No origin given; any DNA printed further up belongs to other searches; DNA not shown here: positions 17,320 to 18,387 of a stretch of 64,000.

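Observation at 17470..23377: Sigma-less partner-switching operon wired to a PspC/di-CXXCH membrane protein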

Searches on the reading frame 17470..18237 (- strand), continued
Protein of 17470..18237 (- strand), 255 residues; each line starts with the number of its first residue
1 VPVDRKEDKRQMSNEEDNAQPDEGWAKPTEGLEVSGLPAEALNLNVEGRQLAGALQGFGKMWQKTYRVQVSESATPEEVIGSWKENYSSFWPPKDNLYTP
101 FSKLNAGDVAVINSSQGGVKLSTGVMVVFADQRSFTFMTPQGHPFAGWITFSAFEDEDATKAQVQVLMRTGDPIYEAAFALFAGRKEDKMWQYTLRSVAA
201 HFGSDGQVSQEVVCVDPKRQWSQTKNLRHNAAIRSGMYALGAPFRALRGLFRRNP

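Call 48: search_solved_structures(query=A1, max_evalue=10)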
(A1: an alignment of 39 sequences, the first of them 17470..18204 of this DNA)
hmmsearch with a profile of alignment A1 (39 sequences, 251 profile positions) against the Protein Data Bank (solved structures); distinct sequences matched with E-value up to 10: 3.
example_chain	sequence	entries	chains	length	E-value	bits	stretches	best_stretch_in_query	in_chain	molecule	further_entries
2l15_A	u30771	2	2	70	0.84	12.1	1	119-156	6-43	Cold shock protein CspA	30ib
1mjc_A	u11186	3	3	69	0.88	12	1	119-156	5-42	MAJOR COLD-SHOCK PROTEIN 7.4 | PROTEIN (COLD-SHOCK PROTEIN A) | Cold shock protein CspA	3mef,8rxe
7ot5_B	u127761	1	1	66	1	11.8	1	119-156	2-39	Cold shock protein CspB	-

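Call 55: search_protein_families(library=pfam, alignment_id=A1, max_evalue=5)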
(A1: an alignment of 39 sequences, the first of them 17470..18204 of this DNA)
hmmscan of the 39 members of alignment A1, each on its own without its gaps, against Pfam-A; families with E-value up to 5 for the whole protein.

A. member 1, window:17470-18204:- (244 aa): 1 family
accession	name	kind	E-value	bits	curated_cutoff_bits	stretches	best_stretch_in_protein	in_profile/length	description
PF18998.6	Flg_new_2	-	0.029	14.8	23.6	1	98-169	3-70/73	Divergent InlB B-repeat domain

B. families by the number of members that match (of 39 scanned): 4 families
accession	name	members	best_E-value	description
PF09348.15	DUF1990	17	7.7e-05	Domain of unknown function (DUF1990)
PF18998.6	Flg_new_2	2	0.029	Divergent InlB B-repeat domain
PF14263.11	DUF4354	1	0.24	Domain of unknown function (DUF4354)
PF16087.11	DUF4817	1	0.26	Helix-turn-helix domain (DUF4817)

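Call 61: search_protein_representatives(alignment_id=A1)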
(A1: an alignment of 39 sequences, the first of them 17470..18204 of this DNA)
Query: 39 sequences, 251 profile positions. Proteins with E-value up to 0.001 (for the whole library): 1372; up to 1e-10: 931; up to 1e-30: 371. The best 150 are listed.
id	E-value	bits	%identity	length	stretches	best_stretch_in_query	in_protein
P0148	2.9e-183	623.0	-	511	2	6-239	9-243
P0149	8.3e-175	595.3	-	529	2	8-247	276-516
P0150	1.6e-112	391.3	-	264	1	11-250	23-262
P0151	7.9e-108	375.9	-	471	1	9-245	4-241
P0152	3.9e-103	360.5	-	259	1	1-248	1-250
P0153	4.9e-102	356.9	-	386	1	11-248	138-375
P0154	2.1e-98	345.0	-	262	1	31-220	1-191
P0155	1.0e-96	339.5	-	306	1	5-248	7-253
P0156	2.2e-94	331.8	-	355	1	8-245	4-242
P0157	8.1e-93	326.7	-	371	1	8-246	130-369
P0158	3.5e-91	321.4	-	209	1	10-201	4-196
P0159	1.7e-89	315.8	-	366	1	14-248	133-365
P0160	7.3e-89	313.8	-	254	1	14-249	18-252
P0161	4.8e-88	311.1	-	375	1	8-249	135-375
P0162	8.1e-88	310.3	-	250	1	7-244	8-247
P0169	1.2e-82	293.4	-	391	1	13-249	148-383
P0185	8.8e-78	277.4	-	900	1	14-248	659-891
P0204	2.2e-73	263.0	-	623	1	17-243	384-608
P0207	3.7e-73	262.3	-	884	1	8-248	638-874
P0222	6.2e-70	251.7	-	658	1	7-236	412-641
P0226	4.2e-69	249.0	-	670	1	9-243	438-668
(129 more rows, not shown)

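Call 62: search_protein_families(library=pfam, proteins=[P0153, P0157, P0161, P0169, P0185, P0207, P0204, P0222, P0226, P0151], max_evalue=0.001)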
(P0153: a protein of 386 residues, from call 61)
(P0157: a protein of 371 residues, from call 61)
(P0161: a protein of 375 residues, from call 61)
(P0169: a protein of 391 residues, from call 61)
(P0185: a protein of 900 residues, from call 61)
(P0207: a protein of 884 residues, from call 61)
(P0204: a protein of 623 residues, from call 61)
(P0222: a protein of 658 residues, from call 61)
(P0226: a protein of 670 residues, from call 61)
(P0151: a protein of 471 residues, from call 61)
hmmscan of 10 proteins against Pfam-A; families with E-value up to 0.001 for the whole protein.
P0153 (386 aa): 2 families
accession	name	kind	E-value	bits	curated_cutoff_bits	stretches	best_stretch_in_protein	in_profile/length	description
PF01740.26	STAS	-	8.1e-05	22.8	22.6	1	13-109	9-106/106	STAS domain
PF13466.11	STAS_2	-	0.00015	22.3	29.2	1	19-94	3-77/80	STAS domain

P0157 (371 aa): 2 families
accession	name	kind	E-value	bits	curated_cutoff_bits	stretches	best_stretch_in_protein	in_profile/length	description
PF01740.26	STAS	-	2.7e-08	33.9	22.6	1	17-115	7-106/106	STAS domain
PF13466.11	STAS_2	-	7.4e-07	29.7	29.2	1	23-103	1-80/80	STAS domain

P0161 (375 aa): 2 families
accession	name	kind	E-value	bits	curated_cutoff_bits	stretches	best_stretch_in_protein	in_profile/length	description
PF01740.26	STAS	-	3.2e-09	36.9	22.6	1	14-107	7-101/106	STAS domain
PF13466.11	STAS_2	-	0.00074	20.1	29.2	0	20-100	1-80/80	STAS domain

P0169 (391 aa): 1 family
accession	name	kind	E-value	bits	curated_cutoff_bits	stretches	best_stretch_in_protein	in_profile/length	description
PF01740.26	STAS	-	3.9e-08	33.5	22.6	1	15-112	8-106/106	STAS domain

P0185 (900 aa): 13 families
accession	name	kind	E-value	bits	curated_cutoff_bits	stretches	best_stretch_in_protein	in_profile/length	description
PF07992.20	Pyr_redox_2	-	4.9e-59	200.6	26.1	1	7-325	1-291/291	Pyridine nucleotide-disulphide oxidoreductase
PF02852.28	Pyr_redox_dim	-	2.5e-20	73.2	25.3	1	347-451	3-107/110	Pyridine nucleotide-disulphide oxidoreductase, dimerisation domain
PF00070.33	Pyr_redox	-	3.3e-19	69.6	22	1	175-246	2-77/82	Pyridine nucleotide-disulphide oxidoreductase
PF01134.28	GIDA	-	1.1e-16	61.4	22.1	1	8-146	1-154/391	Glucose inhibited division protein A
PF01740.26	STAS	-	1.5e-09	38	22.6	1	540-634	8-104/106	STAS domain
PF12831.13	FAD_oxidored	-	4.5e-09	36.5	27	1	8-51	1-45/416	FAD dependent oxidoreductase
PF13738.12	Pyr_redox_3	-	6.9e-09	35.8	30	1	125-309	115-305/305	Pyridine nucleotide-disulphide oxidoreductase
PF03486.20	HI0933_like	-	5.8e-08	32.9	50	1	8-39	2-33/244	HI0933-like protein Rossmann domain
PF01266.30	DAO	-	7.2e-08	32.8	27.9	1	8-45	1-39/353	FAD dependent oxidoreductase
PF13450.12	NAD_binding_8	-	8.4e-08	32.8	21.9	1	11-47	1-38/68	NAD(P)-binding Rossmann-like domain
PF01262.27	AlaDh_PNT_C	-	2.5e-07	30.8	23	0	8-38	30-60/214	Alanine dehydrogenase/PNT, C-terminal domain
PF00890.30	FAD_binding_2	-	8.7e-07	28.9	20.4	1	8-43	1-37/414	FAD binding domain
PF13466.11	STAS_2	-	4.3e-06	27.2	29.2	1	545-624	1-80/80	STAS domain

P0207 (884 aa): 13 families
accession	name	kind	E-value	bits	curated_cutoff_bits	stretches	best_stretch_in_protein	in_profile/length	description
PF07992.20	Pyr_redox_2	-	6e-59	200.3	26.1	1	6-323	1-291/291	Pyridine nucleotide-disulphide oxidoreductase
PF02852.28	Pyr_redox_dim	-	1.7e-23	83.4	25.3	1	343-450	1-107/110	Pyridine nucleotide-disulphide oxidoreductase, dimerisation domain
PF00070.33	Pyr_redox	-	7.4e-19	68.5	22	1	173-243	2-72/82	Pyridine nucleotide-disulphide oxidoreductase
PF01134.28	GIDA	-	2.4e-13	50.4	22.1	1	7-142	1-150/391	Glucose inhibited division protein A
PF13738.12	Pyr_redox_3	-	1.9e-07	31.1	30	1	9-307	1-305/305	Pyridine nucleotide-disulphide oxidoreductase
PF13450.12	NAD_binding_8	-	2.1e-07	31.6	21.9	0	10-66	1-54/68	NAD(P)-binding Rossmann-like domain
PF01262.27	AlaDh_PNT_C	-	2.1e-07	31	23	0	8-36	31-59/214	Alanine dehydrogenase/PNT, C-terminal domain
PF01740.26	STAS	-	4e-07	30.2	22.6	1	527-621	11-106/106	STAS domain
PF12831.13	FAD_oxidored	-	1.1e-06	28.6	27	1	7-45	1-40/416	FAD dependent oxidoreductase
PF01266.30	DAO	-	2.9e-06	27.5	27.9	1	7-41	1-36/353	FAD dependent oxidoreductase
PF00890.30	FAD_binding_2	-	9.8e-05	22.1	20.4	1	7-42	1-37/414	FAD binding domain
PF13466.11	STAS_2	-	0.00013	22.5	29.2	1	557-609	28-80/80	STAS domain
PF03486.20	HI0933_like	-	0.00069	19.6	50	0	7-38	2-33/244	HI0933-like protein Rossmann domain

P0204 (623 aa): 4 families
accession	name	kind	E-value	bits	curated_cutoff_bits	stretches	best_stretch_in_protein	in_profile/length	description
PF02852.28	Pyr_redox_dim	-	9e-25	87.5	25.3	1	82-184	4-106/110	Pyridine nucleotide-disulphide oxidoreductase, dimerisation domain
PF01740.26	STAS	-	1.6e-13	50.8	22.6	1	262-358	8-106/106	STAS domain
PF07992.20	Pyr_redox_2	-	9.1e-12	45.4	26.1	1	1-59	233-291/291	Pyridine nucleotide-disulphide oxidoreductase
PF13466.11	STAS_2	-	3.4e-07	30.8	29.2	1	267-346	1-80/80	STAS domain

P0222 (658 aa): 4 families
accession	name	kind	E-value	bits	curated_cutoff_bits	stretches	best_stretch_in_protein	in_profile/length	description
PF02852.28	Pyr_redox_dim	-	5.5e-21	75.3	25.3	1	116-219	4-107/110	Pyridine nucleotide-disulphide oxidoreductase, dimerisation domain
PF07992.20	Pyr_redox_2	-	1e-09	38.7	26.1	1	3-93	205-291/291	Pyridine nucleotide-disulphide oxidoreductase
PF01740.26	STAS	-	3.3e-08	33.7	22.6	1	299-396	8-106/106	STAS domain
PF13466.11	STAS_2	-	0.00017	22.1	29.2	1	332-384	28-80/80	STAS domain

P0226 (670 aa): 4 families
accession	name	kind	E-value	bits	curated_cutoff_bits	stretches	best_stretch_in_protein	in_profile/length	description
PF02852.28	Pyr_redox_dim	-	3.3e-21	76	25.3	1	155-258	4-107/110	Pyridine nucleotide-disulphide oxidoreductase, dimerisation domain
PF07992.20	Pyr_redox_2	-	7.7e-20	71.9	26.1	1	1-132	164-291/291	Pyridine nucleotide-disulphide oxidoreductase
PF00070.33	Pyr_redox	-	1.9e-07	31.9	22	1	1-54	21-78/82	Pyridine nucleotide-disulphide oxidoreductase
PF01740.26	STAS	-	7e-07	29.4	22.6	1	348-420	32-104/106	STAS domain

P0151 (471 aa): 1 family
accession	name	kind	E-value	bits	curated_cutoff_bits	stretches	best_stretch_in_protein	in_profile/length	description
PF13473.12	Cupredoxin_1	-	4.1e-06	27.2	27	1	385-458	20-95/104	Cupredoxin-like domain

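Call 64: find_homologous_proteins(query=P0161)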
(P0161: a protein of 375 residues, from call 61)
Query P0161 (375 aa): 1737 proteins with E <= 0.001 among 8000 candidates; the best 120 are listed.
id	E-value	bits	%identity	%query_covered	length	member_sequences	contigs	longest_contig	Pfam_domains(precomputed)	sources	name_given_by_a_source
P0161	3.6e-248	840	100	100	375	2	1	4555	PF01740.27,PF13466.13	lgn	-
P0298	2.0e-171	588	69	100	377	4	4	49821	PF01740.27,PF13466.13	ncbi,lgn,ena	-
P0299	9.7e-161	553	57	62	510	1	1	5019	PF09348.16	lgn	-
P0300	1.1e-159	549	57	62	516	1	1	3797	PF09348.16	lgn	-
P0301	2.0e-158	545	56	62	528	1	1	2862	PF09348.16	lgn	-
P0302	1.3e-155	536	55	66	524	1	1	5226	PF09348.16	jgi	-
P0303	3.7e-147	508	55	62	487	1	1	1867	PF09348.16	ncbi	-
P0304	4.5e-146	504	53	62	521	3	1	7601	-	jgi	jgi:hypothetical protein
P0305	7.0e-141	487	61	98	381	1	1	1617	PF01740.27,PF13466.13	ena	-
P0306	5.5e-130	452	57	98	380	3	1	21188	PF01740.27,PF13466.13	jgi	-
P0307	2.2e-129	450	57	98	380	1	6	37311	PF01740.27,PF13466.13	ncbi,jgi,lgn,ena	-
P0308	5.7e-129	448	58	98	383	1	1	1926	PF01740.27,PF13466.13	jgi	jgi:anti-anti-sigma factor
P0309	1.4e-128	447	57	98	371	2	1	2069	PF01740.27,PF13466.13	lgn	-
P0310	9.7e-128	444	57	95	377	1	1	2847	PF01740.27,PF13466.13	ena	-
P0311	1.8e-127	443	56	98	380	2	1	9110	PF01740.27,PF13466.13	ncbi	-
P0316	7.7e-120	418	53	97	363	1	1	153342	PF01740.27,PF13466.13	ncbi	-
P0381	6.1e-105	369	47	97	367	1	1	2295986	PF01740.27,PF13466.13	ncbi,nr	ncbi:MAG: STAS domain-containing protein [Dehalococcoidales bacterium]|nr:MAG: STAS domain-containin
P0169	9.2e-103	362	45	99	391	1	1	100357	PF01740.27,PF13466.13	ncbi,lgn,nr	ncbi:MAG: STAS domain-containing protein [Anaerolineales bacterium]|nr:STAS domain-containing protei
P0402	4.6e-102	360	46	96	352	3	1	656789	PF01740.27,PF13466.13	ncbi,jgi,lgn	ncbi:MAG: STAS domain-containing protein [Dehalococcoidia bacterium]|jgi:anti-anti-sigma factor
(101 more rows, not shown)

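Call 65: find_encoding_contigs(protein=P0381, flank=9000, max_places=1)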
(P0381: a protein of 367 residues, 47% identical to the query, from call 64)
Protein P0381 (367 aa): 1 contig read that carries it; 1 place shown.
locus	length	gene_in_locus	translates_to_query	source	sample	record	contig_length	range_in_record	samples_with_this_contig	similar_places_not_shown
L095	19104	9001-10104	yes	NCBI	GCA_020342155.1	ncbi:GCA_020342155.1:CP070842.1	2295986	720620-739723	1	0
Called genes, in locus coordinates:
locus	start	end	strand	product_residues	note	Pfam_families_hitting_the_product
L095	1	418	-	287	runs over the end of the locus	PF00378:ECH_1, PF16113:ECH_2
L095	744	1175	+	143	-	-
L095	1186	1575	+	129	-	-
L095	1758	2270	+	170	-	PF10706:Aminoglyc_resit, PF14907:NTP_transf_5 (weak)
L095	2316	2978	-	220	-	PF00702:Hydrolase, PF12710:HAD, PF13419:HAD_2, PF13242:Hydrolase_like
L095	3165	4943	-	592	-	PF00801:PKD, PF02369:Big_1 (faint), PF09134:Invasin_D3 (faint), PF18911:PKD_4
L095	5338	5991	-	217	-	PF06197:DUF998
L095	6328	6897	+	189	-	PF01625:PMSR, PF20939:MsrA_helical (weak)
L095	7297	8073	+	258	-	PF18761:Heliorhodopsin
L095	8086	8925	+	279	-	PF02645:DegV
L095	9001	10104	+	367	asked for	PF01740:STAS, PF13466:STAS_2 (weak)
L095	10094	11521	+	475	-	PF00890:FAD_binding_2 (weak), PF01266:DAO (weak), PF01946:Thi4 (weak), PF07992:Pyr_redox_2 (faint), PF12831:FAD_oxidored, PF13450:NAD_binding_8, PF01593:Amino_oxidase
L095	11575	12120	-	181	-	-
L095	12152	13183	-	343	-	PF04909:Amidohydro_2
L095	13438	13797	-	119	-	PF04430:DUF498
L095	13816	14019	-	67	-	PF09723:Zn_ribbon_8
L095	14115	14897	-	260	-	PF01135:PCMT, PF01209:Ubie_methyltran, PF13489:Methyltransf_23, PF06325:PrmA (weak), PF13847:Methyltransf_31, PF08241:Methyltransf_11, PF08242:Methyltransf_12, PF13649:Methyltransf_25, +1 more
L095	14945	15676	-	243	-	-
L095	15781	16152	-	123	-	-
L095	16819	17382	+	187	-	PF05708:Peptidase_C92 (weak)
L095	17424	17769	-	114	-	-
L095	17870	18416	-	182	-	PF03321:GH3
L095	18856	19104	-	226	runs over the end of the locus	PF00072:Response_reg, PF00196:GerE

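Call 66: find_encoding_contigs(protein=P0298, flank=9000, max_places=1)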
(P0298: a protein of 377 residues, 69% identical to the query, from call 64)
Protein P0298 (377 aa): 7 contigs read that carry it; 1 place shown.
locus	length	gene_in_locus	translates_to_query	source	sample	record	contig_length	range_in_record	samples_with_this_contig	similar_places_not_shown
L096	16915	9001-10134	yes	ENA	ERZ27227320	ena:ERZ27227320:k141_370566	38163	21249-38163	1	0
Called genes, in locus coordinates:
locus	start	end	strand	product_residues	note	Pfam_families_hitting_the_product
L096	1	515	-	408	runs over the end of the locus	PF00926:DHBP_synthase, PF00925:GTP_cyclohydro2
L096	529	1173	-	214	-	PF00677:Lum_binding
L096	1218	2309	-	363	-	PF00383:dCMP_cyt_deam_1, PF14437:MafB19-deam, PF01872:RibD_C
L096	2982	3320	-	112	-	PF03992:ABM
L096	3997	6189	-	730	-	PF23139:OB_YrrC, PF14520:HHH_5, PF14490:HHH_RecD2, PF05970:PIF1 (weak), PF13245:AAA_19, PF13604:AAA_30, PF18335:SH3_13, PF13538:UvrD_C_2, +5 more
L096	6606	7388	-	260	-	-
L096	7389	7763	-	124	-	PF09579:Spore_YtfJ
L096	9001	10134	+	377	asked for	PF01740:STAS, PF13466:STAS_2 (weak)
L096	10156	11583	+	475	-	PF00890:FAD_binding_2, PF01266:DAO, PF01593:Amino_oxidase, PF12831:FAD_oxidored, PF13450:NAD_binding_8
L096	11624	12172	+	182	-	-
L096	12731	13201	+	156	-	PF00011:HSP20, PF17886:ArsA_HSP20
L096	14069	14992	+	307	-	PF00753:Lactamase_B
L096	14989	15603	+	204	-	PF02660:G3P_acyltransf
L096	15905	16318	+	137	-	PF01957:NfeD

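Call 67: find_encoding_contigs(protein=P0316, flank=9000, max_places=1)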
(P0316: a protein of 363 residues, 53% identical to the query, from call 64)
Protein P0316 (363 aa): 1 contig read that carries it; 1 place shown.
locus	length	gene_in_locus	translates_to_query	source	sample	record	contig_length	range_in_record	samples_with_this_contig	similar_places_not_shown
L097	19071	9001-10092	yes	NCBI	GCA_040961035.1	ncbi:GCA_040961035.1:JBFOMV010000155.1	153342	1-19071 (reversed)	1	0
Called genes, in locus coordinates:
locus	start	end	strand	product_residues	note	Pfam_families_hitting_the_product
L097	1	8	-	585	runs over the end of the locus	PF00437:T2SSE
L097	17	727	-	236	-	PF06745:ATPase, PF23442:DUF7125 (weak)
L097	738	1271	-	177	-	PF22201:FlaF_Ig-like (faint)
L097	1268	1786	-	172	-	PF01917:Flagellin_arch-type (weak)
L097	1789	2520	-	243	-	-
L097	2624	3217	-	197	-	PF01917:Flagellin_arch-type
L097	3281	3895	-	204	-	PF01917:Flagellin_arch-type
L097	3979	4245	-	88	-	PF12728:HTH_17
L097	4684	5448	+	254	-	PF00561:Abhydrolase_1, PF12146:Hydrolase_4, PF12697:Abhydrolase_6, PF00561:Abhydrolase_1 (weak)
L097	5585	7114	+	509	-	PF02310:B12-binding, PF04055:Radical_SAM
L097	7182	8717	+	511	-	PF02310:B12-binding, PF04055:Radical_SAM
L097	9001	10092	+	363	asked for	PF01740:STAS, PF13466:STAS_2 (weak)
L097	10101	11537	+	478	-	PF00890:FAD_binding_2 (weak), PF01266:DAO (weak), PF01946:Thi4 (weak), PF03486:HI0933_like (weak), PF12831:FAD_oxidored, PF13450:NAD_binding_8, PF01593:Amino_oxidase (faint)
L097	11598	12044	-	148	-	PF01243:PNPOx_N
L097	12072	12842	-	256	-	PF18761:Heliorhodopsin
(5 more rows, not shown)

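Call 72: search_solved_structures(query=L095:10094-11521:+, max_evalue=0.001)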
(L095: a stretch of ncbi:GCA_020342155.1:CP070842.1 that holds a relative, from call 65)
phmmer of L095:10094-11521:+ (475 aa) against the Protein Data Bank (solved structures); distinct sequences matched with E-value up to 0.001: 36.
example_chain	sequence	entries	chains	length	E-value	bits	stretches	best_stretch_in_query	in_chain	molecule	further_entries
2yg3_A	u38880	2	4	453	2.7e-06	29.6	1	5-56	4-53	PUTRESCINE OXIDASE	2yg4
2yg5_A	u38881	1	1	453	2.7e-06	29.6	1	5-56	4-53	PUTRESCINE OXIDASE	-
2yg7_A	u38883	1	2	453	3e-06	29.4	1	5-56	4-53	PUTRESCINE OXIDASE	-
3rha_A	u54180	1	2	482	3.3e-06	29.3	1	4-47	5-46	Putrescine oxidase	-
3urh_A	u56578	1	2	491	4.2e-06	29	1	5-44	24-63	Dihydrolipoyl dehydrogenase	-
7rk0_A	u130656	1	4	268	1.7e-05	27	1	4-51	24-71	Thiamine thiazole synthase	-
4y4m_A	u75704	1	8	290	5.2e-05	25.4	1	5-56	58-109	Putative ribose 1,5-bisphosphate isomerase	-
2yg6_A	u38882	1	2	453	6.9e-05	25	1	5-56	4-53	PUTRESCINE OXIDASE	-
6hk1_A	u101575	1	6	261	7.6e-05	24.8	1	5-56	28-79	Thiazole synthase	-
2cvj_A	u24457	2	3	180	0.00014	23.9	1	7-44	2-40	thioredoxin reductase related protein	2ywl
4y4n_A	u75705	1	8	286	0.00017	23.7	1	5-56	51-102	Putative ribose 1,5-bisphosphate isomerase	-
5hhf_A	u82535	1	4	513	0.00027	23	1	6-63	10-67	UDP-galactopyranose mutase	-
2eq6_A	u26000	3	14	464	0.0003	22.8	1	6-73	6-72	Pyruvate dehydrogenase complex, dihydrolipoamide dehydrogenase E3 component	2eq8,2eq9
7koe_C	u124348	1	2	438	0.00031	22.8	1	4-43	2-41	Electron transfer flavoprotein-quinone oxidoreductase FixC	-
6cr0_A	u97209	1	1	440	0.00036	22.6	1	7-44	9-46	(S)-6-hydroxynicotine oxidase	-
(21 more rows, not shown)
